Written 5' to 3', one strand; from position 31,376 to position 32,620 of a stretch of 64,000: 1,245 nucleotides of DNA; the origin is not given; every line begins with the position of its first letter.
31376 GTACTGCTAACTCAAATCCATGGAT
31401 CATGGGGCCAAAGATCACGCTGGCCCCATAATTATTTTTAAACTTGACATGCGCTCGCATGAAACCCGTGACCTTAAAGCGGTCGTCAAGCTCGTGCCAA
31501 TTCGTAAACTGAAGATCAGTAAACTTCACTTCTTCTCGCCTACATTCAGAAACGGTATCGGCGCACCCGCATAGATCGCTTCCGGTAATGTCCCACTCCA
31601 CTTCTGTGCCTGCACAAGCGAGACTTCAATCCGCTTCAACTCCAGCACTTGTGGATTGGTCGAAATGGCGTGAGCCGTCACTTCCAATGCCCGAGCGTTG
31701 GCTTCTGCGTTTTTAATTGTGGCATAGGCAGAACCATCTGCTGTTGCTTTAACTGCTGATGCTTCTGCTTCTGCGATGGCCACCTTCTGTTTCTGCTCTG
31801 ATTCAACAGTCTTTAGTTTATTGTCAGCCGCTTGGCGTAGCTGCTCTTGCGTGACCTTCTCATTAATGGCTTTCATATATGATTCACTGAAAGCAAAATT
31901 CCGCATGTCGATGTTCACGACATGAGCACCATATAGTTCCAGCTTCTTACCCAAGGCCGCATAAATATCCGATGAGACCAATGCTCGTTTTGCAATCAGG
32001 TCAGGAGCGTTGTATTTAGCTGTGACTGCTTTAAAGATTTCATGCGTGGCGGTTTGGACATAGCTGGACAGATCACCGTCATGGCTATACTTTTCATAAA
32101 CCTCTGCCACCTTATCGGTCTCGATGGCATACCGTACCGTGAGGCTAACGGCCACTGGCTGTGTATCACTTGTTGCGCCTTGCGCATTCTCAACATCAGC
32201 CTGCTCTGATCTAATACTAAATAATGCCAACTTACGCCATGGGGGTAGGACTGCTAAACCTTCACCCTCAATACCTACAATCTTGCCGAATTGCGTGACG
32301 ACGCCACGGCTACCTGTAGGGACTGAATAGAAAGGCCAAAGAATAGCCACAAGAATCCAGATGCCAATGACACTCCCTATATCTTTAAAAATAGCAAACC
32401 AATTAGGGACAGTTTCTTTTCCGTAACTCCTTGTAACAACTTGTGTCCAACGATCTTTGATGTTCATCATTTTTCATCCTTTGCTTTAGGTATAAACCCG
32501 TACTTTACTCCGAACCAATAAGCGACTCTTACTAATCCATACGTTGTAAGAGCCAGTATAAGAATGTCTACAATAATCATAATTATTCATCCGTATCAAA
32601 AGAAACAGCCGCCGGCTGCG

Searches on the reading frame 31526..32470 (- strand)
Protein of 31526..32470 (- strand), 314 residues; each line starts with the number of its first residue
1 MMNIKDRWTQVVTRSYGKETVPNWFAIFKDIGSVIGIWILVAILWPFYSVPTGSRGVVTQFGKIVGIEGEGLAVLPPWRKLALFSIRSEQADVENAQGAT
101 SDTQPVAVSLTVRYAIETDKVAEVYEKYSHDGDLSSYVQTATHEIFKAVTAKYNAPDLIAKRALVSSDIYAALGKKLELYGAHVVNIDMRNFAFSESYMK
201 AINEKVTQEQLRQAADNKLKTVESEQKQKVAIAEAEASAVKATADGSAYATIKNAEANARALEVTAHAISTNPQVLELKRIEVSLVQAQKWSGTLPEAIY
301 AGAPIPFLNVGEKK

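Call 86: search_protein_families(library=phrogs, proteins=[window:31526-32470:-], max_evalue=0.00001)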
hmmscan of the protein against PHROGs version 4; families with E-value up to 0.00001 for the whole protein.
window:31526-32470:- (314 aa): 2 families
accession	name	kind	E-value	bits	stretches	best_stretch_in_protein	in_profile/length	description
phrog_200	-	other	1.1e-44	154.1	1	23-312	75-361/379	lipoprotein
phrog_38808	-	unknown function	5.9e-07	30.7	1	244-310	8-67/68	-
